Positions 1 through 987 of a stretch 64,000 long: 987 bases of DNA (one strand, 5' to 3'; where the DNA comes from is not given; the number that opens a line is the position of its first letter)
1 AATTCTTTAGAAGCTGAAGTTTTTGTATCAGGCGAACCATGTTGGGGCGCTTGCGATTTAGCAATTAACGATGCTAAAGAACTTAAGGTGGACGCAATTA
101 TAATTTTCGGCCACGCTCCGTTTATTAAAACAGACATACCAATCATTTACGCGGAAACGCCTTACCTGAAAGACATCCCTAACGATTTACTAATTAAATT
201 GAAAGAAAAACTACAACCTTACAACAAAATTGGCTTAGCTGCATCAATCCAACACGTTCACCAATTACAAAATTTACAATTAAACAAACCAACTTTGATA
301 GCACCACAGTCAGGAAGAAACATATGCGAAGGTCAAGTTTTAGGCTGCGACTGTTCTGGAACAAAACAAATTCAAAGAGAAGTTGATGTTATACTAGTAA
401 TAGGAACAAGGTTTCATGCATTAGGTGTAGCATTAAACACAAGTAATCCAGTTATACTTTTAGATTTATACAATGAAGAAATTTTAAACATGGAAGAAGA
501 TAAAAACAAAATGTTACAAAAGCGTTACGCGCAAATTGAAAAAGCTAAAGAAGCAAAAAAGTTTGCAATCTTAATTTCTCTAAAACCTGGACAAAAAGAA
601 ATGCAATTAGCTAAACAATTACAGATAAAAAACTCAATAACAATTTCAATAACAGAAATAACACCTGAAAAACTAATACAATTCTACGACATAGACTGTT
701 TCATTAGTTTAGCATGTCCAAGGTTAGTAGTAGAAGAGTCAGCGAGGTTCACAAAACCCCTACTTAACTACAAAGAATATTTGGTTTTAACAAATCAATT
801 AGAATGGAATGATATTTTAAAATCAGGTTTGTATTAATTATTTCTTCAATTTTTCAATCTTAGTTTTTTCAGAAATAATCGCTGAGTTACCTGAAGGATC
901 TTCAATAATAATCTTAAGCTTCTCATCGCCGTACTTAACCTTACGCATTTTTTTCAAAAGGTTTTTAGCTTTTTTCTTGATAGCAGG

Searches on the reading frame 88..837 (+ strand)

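Call 54: search_protein_families(library=pfam, proteins=[window:88-837:+], max_evalue=0.00001)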
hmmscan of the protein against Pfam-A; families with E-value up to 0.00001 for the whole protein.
window:88-837:+ (249 aa): 1 family
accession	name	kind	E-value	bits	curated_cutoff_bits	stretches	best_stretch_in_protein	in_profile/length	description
PF01866.22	Diphthamide_syn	-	1.4e-54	186.1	33.2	1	2-241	47-298/302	Putative diphthamide synthesis protein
